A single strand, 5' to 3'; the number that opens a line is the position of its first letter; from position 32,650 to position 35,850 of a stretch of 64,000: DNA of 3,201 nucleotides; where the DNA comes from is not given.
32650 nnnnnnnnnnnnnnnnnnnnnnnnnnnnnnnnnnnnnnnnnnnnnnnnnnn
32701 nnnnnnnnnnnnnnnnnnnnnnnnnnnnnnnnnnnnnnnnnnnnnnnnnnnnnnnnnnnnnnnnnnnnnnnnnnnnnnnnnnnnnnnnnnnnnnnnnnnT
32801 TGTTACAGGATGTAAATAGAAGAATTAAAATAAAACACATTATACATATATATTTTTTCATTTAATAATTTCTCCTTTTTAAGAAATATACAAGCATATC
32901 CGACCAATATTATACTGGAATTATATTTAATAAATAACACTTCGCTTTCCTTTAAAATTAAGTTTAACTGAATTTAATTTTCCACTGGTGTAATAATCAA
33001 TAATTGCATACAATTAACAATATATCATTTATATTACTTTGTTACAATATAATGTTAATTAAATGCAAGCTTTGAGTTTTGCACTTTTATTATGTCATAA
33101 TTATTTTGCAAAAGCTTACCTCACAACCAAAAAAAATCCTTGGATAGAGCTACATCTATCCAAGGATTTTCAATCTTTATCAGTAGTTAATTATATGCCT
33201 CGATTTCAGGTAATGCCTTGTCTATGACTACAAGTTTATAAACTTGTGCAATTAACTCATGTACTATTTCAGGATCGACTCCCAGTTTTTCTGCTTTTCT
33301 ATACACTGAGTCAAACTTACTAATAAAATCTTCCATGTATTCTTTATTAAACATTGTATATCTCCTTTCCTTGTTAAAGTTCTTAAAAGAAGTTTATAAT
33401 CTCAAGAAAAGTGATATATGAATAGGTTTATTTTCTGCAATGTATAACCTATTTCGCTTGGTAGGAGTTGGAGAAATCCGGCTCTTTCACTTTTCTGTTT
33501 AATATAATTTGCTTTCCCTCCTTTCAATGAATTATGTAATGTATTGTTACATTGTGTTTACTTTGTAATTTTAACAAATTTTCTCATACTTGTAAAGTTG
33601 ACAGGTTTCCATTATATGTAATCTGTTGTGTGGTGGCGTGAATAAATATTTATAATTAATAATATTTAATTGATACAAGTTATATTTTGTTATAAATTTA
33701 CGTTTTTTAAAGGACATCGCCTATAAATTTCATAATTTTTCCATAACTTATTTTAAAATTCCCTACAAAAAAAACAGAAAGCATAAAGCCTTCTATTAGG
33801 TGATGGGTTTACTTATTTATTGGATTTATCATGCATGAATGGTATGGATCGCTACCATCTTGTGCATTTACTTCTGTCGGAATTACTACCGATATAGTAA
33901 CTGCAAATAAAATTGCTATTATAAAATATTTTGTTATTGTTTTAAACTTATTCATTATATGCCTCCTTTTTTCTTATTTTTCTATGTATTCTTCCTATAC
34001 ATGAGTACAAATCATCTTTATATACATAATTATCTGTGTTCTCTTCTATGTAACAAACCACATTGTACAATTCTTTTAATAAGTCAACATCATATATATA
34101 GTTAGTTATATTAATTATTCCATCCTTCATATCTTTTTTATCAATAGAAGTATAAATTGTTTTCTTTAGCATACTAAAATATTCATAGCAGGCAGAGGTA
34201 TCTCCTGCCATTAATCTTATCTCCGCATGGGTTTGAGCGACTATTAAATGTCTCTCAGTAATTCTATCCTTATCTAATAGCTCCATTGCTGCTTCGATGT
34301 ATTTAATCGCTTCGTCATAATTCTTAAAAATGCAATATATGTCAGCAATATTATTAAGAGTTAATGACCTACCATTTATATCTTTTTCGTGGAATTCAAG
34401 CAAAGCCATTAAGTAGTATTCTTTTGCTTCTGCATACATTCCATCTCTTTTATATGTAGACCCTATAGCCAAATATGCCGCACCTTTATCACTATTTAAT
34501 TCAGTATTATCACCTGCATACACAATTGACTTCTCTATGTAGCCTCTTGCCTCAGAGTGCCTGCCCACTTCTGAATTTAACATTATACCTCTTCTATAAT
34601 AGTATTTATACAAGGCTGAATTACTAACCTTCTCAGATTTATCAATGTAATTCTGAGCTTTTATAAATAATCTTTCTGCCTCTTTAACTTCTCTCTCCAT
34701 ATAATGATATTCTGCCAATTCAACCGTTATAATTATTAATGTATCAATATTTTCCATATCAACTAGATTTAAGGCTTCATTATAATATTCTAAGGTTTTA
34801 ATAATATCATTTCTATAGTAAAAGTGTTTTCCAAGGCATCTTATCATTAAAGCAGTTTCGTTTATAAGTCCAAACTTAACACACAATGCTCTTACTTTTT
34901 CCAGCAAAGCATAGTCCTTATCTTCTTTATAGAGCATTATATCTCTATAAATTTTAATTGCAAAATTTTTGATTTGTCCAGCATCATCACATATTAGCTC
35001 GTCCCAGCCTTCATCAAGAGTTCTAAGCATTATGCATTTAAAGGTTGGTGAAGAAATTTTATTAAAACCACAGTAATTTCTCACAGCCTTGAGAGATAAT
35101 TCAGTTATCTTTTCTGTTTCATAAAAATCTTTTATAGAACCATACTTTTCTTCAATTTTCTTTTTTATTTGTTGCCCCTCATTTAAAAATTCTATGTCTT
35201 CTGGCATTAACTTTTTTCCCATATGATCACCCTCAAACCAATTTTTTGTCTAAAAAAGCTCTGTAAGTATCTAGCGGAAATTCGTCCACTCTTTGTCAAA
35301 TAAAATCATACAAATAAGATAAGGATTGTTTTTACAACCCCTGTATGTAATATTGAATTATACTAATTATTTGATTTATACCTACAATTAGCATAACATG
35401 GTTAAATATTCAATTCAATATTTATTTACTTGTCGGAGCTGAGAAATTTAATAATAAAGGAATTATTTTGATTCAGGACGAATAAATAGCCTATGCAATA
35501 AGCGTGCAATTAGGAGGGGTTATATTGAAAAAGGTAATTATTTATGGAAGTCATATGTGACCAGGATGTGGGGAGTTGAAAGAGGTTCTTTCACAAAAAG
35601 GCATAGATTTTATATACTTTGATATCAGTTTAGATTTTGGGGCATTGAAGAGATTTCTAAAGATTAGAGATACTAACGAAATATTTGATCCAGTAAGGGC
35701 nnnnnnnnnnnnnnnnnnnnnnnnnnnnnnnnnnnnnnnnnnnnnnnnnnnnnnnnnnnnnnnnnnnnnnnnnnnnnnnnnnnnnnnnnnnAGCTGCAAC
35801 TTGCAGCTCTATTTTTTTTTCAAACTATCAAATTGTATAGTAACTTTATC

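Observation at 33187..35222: RRNPP/Rap-Phr-like quorum-sensing cassette: TPR regulator overlapping a secreted pro-peptide gene, then a separate 55-aa gene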

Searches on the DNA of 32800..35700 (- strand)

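Call 18: search_rna_families(source=window, start=32800, end=35700, threshold=evalue, max_evalue=1, show_alignments=2)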
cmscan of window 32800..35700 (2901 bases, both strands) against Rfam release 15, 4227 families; matches with E-value up to 1: 4.
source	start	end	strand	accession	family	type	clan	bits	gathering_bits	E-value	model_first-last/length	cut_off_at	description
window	33111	33171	-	RF04181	rteR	Gene; sRNA;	-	25.2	72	0.67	1-84/84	no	rteR sRNA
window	33351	33424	-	RF03421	mir-2558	Gene; miRNA;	-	24.5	70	0.11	1-84/84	no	mir-2558 microRNA precursor family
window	33129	33184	-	RF02399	NsiR1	Gene; sRNA;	-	20.8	39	0.54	1-60/60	no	Nitrogen stress-induced RNA 1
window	33131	33172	+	RF04267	mir-362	Gene; miRNA;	-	19.8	80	0.53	1-65/65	no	mir-362 microRNA precursor family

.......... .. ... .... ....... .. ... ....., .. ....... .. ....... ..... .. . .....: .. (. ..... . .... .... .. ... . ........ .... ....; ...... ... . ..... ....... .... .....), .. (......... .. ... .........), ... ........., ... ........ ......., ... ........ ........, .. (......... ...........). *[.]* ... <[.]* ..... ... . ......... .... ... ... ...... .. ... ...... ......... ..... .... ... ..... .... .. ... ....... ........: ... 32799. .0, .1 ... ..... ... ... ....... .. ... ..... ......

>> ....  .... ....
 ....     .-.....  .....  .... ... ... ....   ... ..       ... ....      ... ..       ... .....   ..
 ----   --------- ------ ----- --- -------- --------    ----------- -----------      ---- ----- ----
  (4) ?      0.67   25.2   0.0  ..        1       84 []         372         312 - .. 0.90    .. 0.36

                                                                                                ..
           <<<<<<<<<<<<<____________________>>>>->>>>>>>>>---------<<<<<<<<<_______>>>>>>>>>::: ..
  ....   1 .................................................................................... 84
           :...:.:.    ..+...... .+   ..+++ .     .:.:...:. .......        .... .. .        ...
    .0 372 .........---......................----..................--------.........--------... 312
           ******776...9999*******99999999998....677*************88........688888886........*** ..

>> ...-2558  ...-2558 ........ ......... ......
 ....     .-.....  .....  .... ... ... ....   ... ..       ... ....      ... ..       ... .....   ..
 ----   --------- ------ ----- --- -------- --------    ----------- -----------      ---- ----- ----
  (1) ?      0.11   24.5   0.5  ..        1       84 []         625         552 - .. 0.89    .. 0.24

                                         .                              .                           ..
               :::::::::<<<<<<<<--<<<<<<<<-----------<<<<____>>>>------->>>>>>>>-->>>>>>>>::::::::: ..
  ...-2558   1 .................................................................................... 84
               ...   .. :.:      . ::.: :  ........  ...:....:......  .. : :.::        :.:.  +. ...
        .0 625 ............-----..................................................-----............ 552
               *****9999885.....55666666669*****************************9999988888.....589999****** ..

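Call 78: build_rna_model(alignment_id=A6, structure=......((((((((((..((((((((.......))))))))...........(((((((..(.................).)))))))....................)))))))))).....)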
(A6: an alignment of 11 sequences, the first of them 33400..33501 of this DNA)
Model R1 built from alignment A6 (11 sequences, 123 columns); structure: as given.
model positions 110; base pairs 26; branch points 1; effective number of sequences 2.43; information 0.59 bits per position. Calibrated on 0.2 Mb of random sequence (short: E-values are rough).
structure used (alignment columns):
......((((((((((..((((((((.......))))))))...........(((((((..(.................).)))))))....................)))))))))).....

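Call 79: search_with_rna_model(model_id=R1, sources=[window, L001, L002, L003, L004, L005, L006, L007, L008, L009, L010, L011, L013, L014, L015, L016, L017, L018, L019, L020, L021], max_evalue=1, make_alignment=true)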
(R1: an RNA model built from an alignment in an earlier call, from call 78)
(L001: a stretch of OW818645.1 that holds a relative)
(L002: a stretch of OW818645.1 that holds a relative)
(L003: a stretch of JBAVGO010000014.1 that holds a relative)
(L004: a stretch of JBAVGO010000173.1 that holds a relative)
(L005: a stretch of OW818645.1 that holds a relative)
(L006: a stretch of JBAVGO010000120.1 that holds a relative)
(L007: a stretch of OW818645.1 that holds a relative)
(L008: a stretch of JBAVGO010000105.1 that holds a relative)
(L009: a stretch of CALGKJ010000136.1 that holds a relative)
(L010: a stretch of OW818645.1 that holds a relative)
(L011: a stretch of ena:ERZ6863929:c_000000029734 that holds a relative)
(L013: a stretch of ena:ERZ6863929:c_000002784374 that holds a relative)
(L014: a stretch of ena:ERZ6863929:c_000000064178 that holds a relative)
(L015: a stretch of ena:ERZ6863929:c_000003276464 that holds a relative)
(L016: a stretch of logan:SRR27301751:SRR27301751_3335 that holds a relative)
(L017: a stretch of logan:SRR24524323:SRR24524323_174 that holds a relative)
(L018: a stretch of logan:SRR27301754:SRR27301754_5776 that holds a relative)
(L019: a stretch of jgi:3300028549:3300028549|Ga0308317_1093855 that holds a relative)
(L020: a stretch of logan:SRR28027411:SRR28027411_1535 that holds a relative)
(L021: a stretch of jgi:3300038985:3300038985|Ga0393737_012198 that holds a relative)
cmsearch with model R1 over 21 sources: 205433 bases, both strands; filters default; matches with E-value up to 1: 23.
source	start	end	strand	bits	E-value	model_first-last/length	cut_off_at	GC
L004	1714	1825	+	117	1.8e-26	1-110/110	no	0.36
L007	5936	6044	+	111.9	3.5e-25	1-110/110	no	0.34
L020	1829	1937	+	108.6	2.4e-24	1-110/110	no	0.42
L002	5722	5823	+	104.7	2.4e-23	1-110/110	no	0.33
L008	2011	2119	+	103.8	4e-23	1-110/110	no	0.35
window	33400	33502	-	102.7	7.5e-23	1-110/110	no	0.34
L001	5723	5824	+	101.9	1.2e-22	1-110/110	no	0.31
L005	5744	5861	+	90.3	1e-19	1-110/110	no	0.35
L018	2430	2538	+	88.4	3.2e-19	1-110/110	no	0.43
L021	1993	2109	+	87.8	4.3e-19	1-110/110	no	0.41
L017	5707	5824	+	63.2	7.3e-13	1-110/110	no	0.47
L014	4864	4977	+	54.4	1.3e-10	1-110/110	no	0.35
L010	5730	5870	+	38.5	1.3e-06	1-110/110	no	0.36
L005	5745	5862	-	23.3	0.0092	1-110/110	no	0.36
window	724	766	+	20.1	0.059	1-110/110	no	0.14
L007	5937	6045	-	19.4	0.089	1-110/110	no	0.35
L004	1715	1826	-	17.8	0.23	1-110/110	no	0.36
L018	2431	2539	-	17.4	0.3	1-110/110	no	0.42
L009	5743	5832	+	16.5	0.49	1-110/110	no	0.41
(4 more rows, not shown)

Alignment A7: 23 matches aligned to the model, 209 columns, each read 5' to 3' on its own strand. Consensus structure (alignment columns), stored with it:
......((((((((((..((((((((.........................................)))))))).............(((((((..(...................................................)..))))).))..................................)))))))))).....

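Call 80: search_rna_families(sources=[L004, L014, L017, L018, L020, L021], threshold=evalue, max_evalue=0.5)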
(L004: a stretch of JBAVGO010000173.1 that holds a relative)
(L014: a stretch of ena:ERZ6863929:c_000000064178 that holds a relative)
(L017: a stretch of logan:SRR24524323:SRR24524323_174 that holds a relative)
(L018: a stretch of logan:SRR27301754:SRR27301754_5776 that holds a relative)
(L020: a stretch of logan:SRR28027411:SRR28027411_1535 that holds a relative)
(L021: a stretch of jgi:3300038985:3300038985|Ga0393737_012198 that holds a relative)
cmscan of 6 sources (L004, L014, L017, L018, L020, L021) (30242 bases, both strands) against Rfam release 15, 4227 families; matches with E-value up to 0.5: 1.
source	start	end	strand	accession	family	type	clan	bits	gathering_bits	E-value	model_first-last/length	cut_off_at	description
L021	2432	2491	-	RF00005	tRNA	Gene; tRNA;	CL00001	25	29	0.36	3-68/71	no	tRNA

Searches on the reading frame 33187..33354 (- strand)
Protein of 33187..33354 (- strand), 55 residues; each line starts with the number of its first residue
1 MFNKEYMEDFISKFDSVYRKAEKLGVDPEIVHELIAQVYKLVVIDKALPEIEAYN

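Call 3: search_protein_families(library=pfam, proteins=[window:33187-33354:-], max_evalue=1)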
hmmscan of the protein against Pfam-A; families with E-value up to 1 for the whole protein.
window:33187-33354:- (55 aa): 0 families

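Call 4: search_protein_families(library=ncbifam, proteins=[window:33187-33354:-], max_evalue=1)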
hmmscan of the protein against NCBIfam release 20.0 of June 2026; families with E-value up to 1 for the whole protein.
window:33187-33354:- (55 aa): 2 families
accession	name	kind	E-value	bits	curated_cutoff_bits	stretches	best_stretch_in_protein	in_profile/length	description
NF004704.2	PRK06041.1-2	equivalog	0.0065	15.2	550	1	2-42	390-430/555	archaellar assembly protein ArlJ/FlaJ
TIGR01765.1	tspaseT_teng_N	subfamily_domain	0.11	12.5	47.25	1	4-43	13-52/73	transposase, putative, N-terminal domain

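Call 58: find_homologous_proteins(query=window:33187-33354:-, max_evalue=0.01)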
Query window:33187-33354:- (55 aa): 1 proteins with E <= 0.01 among 1 candidates.
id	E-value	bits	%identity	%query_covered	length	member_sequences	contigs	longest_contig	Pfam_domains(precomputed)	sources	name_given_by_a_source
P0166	2.9e-27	110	98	100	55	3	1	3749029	-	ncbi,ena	-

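Call 83: search_protein_families(library=phrogs, proteins=[window:33187-33354:-], max_evalue=0.01)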
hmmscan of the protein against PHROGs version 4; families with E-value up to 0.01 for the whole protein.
window:33187-33354:- (55 aa): 0 families

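Call 90: search_protein_families(library=pfam, alignment_id=A8, max_evalue=10)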
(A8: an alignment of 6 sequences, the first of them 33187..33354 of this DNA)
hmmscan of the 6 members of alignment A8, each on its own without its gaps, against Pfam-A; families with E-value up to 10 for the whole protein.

A. member 1, window:33187-33354:- (55 aa): 0 families

B. families by the number of members that match (of 6 scanned): 8 families
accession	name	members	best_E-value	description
PF22470.1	Histone_HNS_N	2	0.11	H-NS histone-like proteins, N-terminal domain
PF20891.2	DUF6844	1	0.048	Domain of unknown function (DUF6844)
PF19551.4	DUF6074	1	0.053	Family of unknown function (DUF6074)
PF13446.11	RPT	1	0.075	A repeated domain in UCH-protein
PF12472.13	DUF3693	1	0.093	Phage related protein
PF20452.3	Calmod_bind_C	1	0.1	Calmodulin binding protein C-terminal domain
PF12554.13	MOZART1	1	0.1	Mitotic-spindle organizing gamma-tubulin ring associated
PF05778.17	Apo-CIII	1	0.15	Apolipoprotein CIII (Apo-CIII)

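Call 91: search_solved_structures(query=A8, max_evalue=10)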
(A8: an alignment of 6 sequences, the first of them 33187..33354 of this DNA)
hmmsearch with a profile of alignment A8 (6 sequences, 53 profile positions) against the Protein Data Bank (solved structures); distinct sequences matched with E-value up to 10: 25.
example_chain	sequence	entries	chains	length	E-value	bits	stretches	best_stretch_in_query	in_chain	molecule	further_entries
6een_D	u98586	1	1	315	1.7e-10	44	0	17-32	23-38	Designer Pentatricopeptide Protein dPPR10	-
6een_C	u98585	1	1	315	3.4e-10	43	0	17-32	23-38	Designer Pentatricopeptide Protein dPPR10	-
6een_B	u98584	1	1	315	2e-08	37.3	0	17-32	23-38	Designer Pentatricopeptide Protein dPPR10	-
6een_A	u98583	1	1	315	2.5e-07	33.8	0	17-32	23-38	Designer Pentatricopeptide Protein dPPR10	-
4wn4_A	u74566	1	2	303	4.5e-07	33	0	17-32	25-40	Pentatricopeptide repeat protein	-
4wsl_A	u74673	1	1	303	3.6e-06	30.1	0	17-32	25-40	Pentatricopeptide repeat protein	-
4pjr_A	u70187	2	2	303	1.7e-05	28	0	17-32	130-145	Pentatricopeptide repeat protein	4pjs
4ozs_A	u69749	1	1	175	4.9e-05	26.5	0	17-32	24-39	Alpha solenoid protein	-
4pjq_A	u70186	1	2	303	0.00015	25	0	17-32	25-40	Pentatricopeptide repeat protein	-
4evd_A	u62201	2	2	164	0.081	16.2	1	3-25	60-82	Neutrophil-activating protein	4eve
1ji4_A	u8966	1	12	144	0.12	15.6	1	3-25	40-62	NEUTROPHIL-ACTIVATING PROTEIN A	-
3t9j_A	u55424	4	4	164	0.26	14.5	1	3-25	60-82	Neutrophil-activating protein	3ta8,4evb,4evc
8etq_A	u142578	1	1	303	0.27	14.5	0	18-29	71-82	k-cTRP5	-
4kjz_A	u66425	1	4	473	0.45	13.8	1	16-43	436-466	Translation initiation factor IF-2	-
2a7o_A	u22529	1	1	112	0.49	13.7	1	3-23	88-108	Huntingtin interacting protein B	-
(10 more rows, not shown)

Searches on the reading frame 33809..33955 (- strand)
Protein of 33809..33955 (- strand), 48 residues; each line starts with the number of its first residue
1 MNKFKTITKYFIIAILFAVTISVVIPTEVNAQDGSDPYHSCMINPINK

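Call 3: search_protein_families(library=pfam, proteins=[window:33809-33955:-], max_evalue=1)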
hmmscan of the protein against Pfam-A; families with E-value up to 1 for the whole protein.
window:33809-33955:- (48 aa): 1 family
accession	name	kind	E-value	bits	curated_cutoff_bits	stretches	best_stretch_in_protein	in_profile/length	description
PF03773.19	ArsP_1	-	0.074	12.6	32.3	1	2-40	173-212/294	Predicted permease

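Call 4: search_protein_families(library=ncbifam, proteins=[window:33809-33955:-], max_evalue=1)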
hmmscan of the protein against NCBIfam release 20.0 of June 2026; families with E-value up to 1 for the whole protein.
window:33809-33955:- (48 aa): 0 families

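Call 83: search_protein_families(library=phrogs, proteins=[window:33809-33955:-], max_evalue=0.01)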
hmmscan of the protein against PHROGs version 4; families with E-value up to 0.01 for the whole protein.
window:33809-33955:- (48 aa): 0 families
